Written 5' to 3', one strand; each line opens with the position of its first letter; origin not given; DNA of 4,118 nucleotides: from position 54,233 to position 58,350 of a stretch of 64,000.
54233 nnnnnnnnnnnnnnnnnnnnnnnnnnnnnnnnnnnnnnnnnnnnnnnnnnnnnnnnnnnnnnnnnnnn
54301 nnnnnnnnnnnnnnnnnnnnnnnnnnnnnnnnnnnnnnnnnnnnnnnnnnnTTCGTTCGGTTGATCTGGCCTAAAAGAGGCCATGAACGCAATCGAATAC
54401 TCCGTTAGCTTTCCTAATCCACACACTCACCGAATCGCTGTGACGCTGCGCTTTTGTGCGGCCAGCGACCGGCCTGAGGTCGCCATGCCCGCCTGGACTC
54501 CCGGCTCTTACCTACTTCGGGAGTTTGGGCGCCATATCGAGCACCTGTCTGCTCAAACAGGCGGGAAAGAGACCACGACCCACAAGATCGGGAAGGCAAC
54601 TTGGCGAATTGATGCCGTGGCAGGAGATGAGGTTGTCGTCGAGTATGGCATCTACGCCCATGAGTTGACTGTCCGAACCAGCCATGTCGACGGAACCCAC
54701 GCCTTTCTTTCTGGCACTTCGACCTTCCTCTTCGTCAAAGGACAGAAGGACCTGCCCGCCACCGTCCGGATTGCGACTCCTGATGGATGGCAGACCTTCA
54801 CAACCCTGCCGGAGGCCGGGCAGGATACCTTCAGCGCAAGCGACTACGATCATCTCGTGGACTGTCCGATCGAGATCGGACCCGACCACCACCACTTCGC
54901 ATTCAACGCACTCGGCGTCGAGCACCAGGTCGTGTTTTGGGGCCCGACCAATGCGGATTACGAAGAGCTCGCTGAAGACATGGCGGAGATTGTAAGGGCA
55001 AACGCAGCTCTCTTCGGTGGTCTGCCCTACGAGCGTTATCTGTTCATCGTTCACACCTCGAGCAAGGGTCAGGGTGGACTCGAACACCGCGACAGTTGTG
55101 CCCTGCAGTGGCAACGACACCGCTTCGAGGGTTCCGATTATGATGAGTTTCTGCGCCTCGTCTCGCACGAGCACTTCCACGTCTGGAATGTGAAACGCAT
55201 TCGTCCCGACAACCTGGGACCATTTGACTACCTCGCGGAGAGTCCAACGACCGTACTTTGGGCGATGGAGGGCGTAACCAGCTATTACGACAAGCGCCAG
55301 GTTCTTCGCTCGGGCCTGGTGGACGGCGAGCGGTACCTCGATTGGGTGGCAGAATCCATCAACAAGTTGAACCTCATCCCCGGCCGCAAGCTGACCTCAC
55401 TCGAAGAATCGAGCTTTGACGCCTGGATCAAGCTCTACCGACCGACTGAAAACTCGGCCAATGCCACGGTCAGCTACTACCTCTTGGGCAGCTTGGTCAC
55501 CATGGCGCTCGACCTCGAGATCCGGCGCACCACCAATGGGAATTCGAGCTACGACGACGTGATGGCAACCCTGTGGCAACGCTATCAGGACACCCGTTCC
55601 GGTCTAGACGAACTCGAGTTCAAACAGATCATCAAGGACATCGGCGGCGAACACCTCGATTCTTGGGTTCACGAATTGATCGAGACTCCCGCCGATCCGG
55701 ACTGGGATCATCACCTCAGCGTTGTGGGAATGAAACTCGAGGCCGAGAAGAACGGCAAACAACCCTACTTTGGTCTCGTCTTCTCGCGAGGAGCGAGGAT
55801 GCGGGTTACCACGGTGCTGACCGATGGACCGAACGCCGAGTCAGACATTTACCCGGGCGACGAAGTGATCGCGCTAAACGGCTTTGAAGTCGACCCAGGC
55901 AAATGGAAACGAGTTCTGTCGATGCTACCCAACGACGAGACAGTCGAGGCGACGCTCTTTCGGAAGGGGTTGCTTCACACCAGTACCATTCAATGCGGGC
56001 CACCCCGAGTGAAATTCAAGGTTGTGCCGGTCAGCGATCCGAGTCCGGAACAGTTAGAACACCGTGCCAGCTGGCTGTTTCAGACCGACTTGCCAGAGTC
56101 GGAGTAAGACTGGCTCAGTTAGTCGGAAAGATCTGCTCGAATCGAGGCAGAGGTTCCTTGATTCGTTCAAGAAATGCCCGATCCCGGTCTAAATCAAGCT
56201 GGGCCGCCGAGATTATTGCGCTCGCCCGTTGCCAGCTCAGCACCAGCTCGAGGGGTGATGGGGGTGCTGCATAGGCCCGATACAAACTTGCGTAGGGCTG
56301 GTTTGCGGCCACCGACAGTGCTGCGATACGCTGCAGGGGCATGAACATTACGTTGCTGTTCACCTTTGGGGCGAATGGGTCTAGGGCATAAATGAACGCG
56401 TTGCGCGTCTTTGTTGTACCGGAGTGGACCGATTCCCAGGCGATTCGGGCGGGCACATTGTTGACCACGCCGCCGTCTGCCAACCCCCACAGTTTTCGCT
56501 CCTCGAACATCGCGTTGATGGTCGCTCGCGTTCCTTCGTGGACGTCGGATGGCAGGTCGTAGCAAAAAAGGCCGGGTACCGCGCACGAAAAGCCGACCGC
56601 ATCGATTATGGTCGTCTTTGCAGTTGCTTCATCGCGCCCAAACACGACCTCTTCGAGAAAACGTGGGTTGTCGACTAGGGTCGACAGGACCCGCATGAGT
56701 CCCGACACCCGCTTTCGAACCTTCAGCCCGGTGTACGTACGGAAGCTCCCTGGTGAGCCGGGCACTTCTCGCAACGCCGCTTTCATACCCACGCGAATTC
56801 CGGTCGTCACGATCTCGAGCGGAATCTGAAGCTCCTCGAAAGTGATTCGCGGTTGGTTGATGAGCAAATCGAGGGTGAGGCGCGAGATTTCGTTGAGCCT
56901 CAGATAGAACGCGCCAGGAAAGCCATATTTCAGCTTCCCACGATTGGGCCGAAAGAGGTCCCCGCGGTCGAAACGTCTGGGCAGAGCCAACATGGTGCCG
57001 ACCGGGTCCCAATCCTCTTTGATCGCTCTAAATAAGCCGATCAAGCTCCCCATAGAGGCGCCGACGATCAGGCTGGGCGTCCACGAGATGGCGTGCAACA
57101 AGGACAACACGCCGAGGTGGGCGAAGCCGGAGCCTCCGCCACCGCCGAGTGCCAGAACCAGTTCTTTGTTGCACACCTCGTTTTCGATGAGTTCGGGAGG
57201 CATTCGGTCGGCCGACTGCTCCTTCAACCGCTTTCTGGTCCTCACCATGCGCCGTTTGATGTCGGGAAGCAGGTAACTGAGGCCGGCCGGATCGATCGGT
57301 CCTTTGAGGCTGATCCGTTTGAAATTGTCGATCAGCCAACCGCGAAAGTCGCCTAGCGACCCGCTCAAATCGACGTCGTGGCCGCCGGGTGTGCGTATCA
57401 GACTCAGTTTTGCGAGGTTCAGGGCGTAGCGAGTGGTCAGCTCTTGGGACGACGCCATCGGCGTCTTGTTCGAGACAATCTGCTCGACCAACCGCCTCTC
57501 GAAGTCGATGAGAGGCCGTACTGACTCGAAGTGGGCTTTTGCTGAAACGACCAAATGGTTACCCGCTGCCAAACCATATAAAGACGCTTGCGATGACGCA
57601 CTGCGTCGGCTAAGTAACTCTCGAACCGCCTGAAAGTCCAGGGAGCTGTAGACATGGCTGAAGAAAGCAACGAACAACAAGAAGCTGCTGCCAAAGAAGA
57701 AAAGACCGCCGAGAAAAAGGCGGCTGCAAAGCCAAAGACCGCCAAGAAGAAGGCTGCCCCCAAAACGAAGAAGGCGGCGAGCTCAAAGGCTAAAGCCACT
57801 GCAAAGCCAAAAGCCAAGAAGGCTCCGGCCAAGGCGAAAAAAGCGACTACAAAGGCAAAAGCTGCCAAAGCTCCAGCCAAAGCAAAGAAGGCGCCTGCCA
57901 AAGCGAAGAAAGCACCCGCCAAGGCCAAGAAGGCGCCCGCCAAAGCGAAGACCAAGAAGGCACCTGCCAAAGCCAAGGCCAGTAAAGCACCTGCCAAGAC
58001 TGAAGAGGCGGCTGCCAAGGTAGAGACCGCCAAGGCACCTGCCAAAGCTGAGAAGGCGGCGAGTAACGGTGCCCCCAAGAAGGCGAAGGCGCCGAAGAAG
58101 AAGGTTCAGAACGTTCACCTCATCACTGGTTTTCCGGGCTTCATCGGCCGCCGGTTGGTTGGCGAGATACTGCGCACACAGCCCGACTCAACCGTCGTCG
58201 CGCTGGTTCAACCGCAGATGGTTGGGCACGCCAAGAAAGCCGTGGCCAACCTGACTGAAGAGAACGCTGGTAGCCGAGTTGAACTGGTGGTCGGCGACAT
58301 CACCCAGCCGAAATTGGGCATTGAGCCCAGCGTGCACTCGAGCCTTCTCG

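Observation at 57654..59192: Histone-H1-like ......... repeat domain fused to a thioester-reductase-type NAD(P) domain, with 5' ends overlapping the divergent patatin gene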

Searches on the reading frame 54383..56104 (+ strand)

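Call 4: search_protein_families(library=pfam, proteins=[window:54383-56104:+], max_evalue=0.01)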
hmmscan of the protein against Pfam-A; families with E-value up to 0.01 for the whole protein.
window:54383-56104:+ (574 aa): 2 families
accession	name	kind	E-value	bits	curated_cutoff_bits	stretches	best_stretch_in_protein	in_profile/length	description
PF17899.6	Peptidase_M61_N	-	3.1e-51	174.2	23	1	5-166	1-167/168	Peptidase M61 N-terminal domain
PF05299.18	Peptidase_M61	-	9.4e-42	142.6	22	1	256-372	2-118/118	M61 glycyl aminopeptidase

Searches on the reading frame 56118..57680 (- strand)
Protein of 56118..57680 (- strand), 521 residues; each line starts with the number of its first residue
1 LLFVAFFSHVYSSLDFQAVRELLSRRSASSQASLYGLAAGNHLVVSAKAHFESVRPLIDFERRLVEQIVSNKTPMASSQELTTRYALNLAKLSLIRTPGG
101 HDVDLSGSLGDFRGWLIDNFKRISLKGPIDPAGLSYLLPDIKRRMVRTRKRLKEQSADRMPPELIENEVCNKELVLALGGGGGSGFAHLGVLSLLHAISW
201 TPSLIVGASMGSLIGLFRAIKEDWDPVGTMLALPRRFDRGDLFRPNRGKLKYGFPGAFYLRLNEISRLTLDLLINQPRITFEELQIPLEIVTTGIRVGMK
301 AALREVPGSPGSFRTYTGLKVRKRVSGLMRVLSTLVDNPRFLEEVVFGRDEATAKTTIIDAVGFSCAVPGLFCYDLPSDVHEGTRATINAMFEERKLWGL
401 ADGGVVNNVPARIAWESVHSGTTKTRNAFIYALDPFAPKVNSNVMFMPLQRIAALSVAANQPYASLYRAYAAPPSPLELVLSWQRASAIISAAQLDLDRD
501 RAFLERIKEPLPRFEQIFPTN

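Call 4: search_protein_families(library=pfam, proteins=[window:56118-57680:-], max_evalue=0.01)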
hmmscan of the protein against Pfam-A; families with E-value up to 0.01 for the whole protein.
window:56118-57680:- (521 aa): 1 family
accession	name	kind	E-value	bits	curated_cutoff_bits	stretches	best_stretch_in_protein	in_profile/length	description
PF01734.28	Patatin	-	4e-20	73.3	27.7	1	176-415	1-191/191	Patatin-like phospholipase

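Call 5: search_protein_families(library=ncbifam, proteins=[window:56118-57680:-], max_evalue=0.01)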
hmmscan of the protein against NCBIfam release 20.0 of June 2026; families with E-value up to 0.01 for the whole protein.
window:56118-57680:- (521 aa): 1 family
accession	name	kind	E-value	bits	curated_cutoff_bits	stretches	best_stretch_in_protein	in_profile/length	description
NF007623.0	PRK10279.1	equivalog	0.0003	20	272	1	173-217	5-49/301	patatin-like phospholipase RssA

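Call 60: find_homologous_proteins(query=window:56118-57629:-, max_evalue=1e-20)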
Query window:56118-57629:- (504 aa): 193 proteins with E <= 1e-20 among 8000 candidates; the best 120 are listed.
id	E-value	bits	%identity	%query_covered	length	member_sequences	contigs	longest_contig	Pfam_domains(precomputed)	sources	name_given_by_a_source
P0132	7.3e-293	990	91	94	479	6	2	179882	PF01734.28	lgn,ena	-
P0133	1.8e-198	678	62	94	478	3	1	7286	PF01734.28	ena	-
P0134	4.3e-196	671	60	93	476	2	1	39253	PF01734.28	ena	-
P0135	1.7e-170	586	56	92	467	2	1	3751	PF01734.28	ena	-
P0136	4.3e-155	535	50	94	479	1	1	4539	PF01734.28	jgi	jgi:predicted acylesterase/phospholipase RssA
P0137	1.8e-154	533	52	94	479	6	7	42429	PF01734.28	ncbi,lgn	-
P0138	3.4e-142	493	49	92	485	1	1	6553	PF01734.28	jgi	jgi:predicted acylesterase/phospholipase RssA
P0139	5.4e-139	482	50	86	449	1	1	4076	PF01734.28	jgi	jgi:predicted acylesterase/phospholipase RssA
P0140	2.1e-138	480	50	92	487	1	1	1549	PF01734.28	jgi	jgi:predicted acylesterase/phospholipase RssA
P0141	7.2e-129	449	45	92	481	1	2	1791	PF01734.28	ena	-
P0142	4.1e-126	440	48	86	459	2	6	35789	PF01734.28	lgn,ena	-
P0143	1.9e-109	385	42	92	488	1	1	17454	PF01734.28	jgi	jgi:predicted acylesterase/phospholipase RssA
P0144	2.4e-109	384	41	93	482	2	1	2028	PF01734.28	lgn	-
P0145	7.4e-109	383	42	92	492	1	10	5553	PF01734.28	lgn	-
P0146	9.1e-109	383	42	92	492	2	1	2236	PF01734.28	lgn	-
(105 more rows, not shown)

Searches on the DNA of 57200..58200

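Call 22: search_rna_families(source=window, start=57200, end=58200, threshold=evalue, max_evalue=1)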
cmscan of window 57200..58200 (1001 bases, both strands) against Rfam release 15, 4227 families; matches with E-value up to 1: 0.
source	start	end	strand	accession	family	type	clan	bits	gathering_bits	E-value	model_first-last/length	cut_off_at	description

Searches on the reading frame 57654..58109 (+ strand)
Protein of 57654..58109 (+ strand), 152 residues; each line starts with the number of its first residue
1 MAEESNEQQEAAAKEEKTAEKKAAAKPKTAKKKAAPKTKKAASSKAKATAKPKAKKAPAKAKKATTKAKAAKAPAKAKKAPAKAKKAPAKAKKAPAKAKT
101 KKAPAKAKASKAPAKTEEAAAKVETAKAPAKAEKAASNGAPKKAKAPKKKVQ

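Call 18: search_protein_families(library=pfam, proteins=[window:57654-58109:+], max_evalue=10)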
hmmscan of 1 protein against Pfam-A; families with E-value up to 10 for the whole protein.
window:57654-58109:+ (152 aa): 0 families

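Call 19: search_protein_families(library=ncbifam, proteins=[window:57654-58109:+], max_evalue=10)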
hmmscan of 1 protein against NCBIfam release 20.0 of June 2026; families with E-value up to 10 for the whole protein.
window:57654-58109:+ (152 aa): 0 families

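Call 28: find_homologous_proteins(query=window:57654-58109:+, max_evalue=1)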
Query window:57654-58109:+ (152 aa): 2 proteins with E <= 1 among 8000 candidates.
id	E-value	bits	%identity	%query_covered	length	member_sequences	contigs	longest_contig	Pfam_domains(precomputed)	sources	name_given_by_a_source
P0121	1.4e-2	34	-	-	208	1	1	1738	PF00072.31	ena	-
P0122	9.2e-1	28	-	-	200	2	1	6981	PF00072.31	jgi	jgi:CheY-like chemotaxis protein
